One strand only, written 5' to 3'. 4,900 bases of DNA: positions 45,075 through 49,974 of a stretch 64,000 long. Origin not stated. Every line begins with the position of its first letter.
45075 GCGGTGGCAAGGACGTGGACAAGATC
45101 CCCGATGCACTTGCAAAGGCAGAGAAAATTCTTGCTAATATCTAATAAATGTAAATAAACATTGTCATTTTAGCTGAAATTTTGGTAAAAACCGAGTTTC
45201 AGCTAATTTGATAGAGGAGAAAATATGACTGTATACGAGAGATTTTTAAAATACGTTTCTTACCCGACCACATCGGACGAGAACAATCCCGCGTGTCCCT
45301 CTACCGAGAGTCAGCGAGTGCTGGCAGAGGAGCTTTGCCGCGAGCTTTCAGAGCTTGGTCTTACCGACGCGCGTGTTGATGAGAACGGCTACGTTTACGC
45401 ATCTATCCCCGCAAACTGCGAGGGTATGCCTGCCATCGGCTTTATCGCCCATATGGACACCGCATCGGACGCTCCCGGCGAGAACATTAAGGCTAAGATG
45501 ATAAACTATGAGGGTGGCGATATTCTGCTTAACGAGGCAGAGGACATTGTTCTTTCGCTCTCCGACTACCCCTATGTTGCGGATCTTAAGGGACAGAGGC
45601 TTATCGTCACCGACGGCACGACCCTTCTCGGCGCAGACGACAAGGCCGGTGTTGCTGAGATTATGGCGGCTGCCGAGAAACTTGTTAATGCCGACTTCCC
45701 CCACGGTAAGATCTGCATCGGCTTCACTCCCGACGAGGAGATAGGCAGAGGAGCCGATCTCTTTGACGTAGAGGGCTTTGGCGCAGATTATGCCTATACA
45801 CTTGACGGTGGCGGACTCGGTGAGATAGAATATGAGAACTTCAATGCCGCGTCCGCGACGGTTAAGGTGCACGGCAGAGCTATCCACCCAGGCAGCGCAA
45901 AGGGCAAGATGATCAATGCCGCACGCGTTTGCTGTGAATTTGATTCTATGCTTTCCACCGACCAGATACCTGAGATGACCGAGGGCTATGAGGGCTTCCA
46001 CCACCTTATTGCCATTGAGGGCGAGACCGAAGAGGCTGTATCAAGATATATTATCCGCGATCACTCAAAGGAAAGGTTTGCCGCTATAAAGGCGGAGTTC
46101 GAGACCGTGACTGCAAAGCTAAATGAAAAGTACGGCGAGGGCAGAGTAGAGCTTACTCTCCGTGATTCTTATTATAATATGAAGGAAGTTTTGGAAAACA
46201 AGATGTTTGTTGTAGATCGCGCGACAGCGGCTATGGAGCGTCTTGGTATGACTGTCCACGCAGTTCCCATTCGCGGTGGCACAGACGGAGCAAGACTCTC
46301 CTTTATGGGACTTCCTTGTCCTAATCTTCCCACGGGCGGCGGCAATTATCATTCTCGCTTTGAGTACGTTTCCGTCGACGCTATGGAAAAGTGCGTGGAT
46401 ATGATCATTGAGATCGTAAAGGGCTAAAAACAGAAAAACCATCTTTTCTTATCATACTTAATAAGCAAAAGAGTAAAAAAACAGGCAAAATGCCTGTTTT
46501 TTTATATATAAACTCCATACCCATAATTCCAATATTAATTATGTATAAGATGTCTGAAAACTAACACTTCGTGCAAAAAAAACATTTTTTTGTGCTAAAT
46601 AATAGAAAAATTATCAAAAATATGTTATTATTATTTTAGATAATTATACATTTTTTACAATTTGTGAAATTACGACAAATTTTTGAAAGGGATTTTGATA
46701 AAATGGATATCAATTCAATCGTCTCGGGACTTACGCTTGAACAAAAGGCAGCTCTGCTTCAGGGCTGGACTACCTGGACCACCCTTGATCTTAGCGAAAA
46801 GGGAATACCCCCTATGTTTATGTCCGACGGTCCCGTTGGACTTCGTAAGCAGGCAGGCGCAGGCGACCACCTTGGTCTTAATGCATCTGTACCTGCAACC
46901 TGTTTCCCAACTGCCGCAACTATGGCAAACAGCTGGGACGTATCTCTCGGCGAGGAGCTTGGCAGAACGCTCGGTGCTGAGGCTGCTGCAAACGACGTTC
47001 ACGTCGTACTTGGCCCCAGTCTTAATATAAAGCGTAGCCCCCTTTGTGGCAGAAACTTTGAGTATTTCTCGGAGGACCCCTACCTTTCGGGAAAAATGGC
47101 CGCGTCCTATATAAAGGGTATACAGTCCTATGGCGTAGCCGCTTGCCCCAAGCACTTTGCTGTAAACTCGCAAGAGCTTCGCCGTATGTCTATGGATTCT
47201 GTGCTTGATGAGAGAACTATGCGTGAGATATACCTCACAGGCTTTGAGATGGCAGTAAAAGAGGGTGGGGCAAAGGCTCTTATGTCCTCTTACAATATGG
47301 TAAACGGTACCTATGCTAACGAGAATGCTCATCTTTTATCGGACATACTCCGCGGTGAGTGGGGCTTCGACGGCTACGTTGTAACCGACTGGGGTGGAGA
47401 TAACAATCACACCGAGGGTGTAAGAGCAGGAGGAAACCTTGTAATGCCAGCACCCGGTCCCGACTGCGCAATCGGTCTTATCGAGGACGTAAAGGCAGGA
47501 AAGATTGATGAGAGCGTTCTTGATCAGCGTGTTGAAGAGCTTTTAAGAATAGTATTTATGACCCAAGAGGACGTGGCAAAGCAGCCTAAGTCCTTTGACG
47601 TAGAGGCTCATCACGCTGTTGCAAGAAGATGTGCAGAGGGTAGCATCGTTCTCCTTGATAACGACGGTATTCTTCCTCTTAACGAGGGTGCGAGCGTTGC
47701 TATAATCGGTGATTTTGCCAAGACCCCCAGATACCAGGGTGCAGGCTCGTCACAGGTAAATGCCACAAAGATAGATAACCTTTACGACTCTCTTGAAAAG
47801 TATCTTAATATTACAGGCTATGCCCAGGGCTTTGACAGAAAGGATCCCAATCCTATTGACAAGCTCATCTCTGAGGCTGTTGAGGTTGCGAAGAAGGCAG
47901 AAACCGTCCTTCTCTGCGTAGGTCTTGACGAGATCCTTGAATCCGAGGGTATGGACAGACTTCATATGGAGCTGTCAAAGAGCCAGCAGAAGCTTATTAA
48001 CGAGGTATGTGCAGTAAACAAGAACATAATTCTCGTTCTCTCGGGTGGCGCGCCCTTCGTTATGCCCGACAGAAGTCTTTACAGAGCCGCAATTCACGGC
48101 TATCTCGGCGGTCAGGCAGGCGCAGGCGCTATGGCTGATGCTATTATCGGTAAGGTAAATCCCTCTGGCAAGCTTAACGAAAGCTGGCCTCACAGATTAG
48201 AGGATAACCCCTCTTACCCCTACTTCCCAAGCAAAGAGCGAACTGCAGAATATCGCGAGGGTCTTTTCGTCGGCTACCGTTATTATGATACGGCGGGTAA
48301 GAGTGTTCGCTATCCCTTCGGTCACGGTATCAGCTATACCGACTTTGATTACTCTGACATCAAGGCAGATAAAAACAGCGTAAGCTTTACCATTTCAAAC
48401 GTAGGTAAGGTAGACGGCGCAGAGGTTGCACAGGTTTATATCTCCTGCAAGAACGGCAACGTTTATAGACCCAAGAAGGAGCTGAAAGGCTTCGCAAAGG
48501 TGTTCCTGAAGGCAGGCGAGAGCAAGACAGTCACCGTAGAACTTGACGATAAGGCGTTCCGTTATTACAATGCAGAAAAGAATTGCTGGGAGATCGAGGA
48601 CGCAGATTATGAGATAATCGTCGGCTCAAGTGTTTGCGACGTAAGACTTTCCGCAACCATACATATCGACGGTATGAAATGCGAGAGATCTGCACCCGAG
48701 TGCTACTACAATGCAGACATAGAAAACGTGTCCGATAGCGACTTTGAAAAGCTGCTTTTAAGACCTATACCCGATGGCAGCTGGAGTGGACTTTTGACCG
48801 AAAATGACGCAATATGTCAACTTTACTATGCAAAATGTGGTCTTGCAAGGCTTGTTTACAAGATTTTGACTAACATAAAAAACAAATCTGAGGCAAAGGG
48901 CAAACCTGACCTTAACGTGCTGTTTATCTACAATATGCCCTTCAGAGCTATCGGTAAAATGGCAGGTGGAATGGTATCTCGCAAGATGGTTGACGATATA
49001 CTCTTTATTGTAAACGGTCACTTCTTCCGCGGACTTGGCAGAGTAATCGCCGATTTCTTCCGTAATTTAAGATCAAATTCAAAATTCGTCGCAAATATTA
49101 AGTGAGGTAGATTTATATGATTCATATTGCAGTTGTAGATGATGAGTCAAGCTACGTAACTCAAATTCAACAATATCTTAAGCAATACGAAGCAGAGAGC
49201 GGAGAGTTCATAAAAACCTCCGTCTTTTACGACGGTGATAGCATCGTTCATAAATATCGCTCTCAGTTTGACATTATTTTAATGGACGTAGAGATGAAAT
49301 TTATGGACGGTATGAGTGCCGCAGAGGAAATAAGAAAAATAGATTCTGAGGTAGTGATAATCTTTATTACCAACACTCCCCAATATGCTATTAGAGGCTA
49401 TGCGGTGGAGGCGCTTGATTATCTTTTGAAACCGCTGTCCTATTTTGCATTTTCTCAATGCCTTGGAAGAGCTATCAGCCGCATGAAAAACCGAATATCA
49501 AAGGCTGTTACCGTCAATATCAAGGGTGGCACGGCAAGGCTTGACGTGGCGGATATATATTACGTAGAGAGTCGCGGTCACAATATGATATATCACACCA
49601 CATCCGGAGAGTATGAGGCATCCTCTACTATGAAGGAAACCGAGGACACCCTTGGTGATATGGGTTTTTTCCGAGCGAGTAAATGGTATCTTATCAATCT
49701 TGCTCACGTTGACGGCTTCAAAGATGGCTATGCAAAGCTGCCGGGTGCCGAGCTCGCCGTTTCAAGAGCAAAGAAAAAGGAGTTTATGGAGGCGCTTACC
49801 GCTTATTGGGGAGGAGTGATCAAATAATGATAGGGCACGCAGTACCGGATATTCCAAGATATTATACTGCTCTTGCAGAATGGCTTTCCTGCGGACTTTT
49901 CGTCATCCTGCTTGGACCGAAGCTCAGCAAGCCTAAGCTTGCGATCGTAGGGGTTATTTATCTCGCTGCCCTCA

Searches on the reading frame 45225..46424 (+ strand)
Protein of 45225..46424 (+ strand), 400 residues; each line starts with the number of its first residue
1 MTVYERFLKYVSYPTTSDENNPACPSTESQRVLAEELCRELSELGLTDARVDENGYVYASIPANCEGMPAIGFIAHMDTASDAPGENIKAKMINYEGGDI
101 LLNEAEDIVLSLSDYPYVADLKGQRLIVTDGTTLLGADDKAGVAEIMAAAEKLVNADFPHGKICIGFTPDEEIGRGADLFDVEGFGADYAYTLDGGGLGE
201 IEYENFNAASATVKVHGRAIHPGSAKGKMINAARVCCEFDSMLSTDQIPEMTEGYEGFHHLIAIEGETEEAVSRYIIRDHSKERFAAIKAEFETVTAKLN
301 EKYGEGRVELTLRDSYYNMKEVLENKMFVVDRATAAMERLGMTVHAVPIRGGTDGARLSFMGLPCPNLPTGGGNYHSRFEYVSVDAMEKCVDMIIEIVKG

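Call 19: search_protein_families(library=pfam, max_evalue=0.001, proteins=[window:45225-46424:+])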
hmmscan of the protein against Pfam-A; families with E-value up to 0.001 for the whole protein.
window:45225-46424:+ (400 aa): 3 families
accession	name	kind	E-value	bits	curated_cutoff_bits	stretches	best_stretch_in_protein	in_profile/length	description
PF01546.33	Peptidase_M20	-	6.5e-13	49.5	24.6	1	137-398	34-204/206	Peptidase family M20/M25/M40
PF07687.19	M20_dimer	-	8.6e-12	45.4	21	1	203-303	1-106/107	Peptidase dimerisation domain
PF05343.19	Peptidase_M42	-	1.9e-07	30.9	23.2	0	138-197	134-192/292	M42 glutamyl aminopeptidase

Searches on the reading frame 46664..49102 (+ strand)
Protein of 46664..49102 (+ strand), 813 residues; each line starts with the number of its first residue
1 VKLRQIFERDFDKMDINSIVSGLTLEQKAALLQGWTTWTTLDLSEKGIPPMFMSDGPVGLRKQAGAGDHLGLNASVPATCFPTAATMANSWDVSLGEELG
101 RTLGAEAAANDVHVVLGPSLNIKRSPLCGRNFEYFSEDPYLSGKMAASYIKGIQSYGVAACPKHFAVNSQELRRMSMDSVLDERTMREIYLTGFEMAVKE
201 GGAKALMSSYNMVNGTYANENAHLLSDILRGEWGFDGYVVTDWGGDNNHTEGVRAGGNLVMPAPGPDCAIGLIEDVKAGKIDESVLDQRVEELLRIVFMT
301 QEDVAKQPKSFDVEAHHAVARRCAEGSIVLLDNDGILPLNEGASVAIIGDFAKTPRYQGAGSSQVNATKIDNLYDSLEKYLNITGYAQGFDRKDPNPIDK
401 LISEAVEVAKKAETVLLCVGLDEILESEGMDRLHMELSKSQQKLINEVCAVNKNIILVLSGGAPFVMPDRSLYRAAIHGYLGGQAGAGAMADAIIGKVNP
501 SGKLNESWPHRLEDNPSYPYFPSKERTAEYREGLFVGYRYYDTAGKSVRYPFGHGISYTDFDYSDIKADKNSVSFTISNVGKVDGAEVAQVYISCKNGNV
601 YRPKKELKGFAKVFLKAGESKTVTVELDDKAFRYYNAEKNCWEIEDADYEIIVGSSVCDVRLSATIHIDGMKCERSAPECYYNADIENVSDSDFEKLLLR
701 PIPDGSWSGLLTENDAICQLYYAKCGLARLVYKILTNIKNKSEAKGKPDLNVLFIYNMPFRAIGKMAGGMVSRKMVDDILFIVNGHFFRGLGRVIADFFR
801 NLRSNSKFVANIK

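Call 19: search_protein_families(library=pfam, max_evalue=0.001, proteins=[window:46664-49102:+])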
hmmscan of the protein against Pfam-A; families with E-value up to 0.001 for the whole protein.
window:46664-49102:+ (813 aa): 3 families
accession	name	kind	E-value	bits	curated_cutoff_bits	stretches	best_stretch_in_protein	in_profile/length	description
PF01915.27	Glyco_hydro_3_C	-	7.5e-49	166.9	31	1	328-538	1-200/200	Glycosyl hydrolase family 3 C-terminal domain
PF00933.27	Glyco_hydro_3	-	1.5e-35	123.6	27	1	78-295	82-315/316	Glycosyl hydrolase family 3 N terminal domain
PF14310.12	Fn3-like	-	8.5e-25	87.1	25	1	587-656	1-70/71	Fibronectin type III-like domain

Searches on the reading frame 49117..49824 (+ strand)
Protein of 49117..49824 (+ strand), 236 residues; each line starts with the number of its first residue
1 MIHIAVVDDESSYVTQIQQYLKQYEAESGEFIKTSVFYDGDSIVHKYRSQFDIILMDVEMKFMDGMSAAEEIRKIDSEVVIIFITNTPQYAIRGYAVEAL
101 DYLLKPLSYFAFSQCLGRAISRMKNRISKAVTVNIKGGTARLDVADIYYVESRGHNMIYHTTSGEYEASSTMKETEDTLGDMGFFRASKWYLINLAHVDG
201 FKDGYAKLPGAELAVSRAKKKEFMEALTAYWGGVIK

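Call 19: search_protein_families(library=pfam, max_evalue=0.001, proteins=[window:49117-49824:+])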
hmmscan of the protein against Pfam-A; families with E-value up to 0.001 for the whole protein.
window:49117-49824:+ (236 aa): 2 families
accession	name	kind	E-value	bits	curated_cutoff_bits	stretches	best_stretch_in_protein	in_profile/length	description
PF00072.30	Response_reg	-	1.1e-16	61.4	30.2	1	4-108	1-102/111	Response regulator receiver domain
PF04397.21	LytTR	-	2.7e-16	60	22.6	1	140-227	4-97/98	LytTr DNA-binding domain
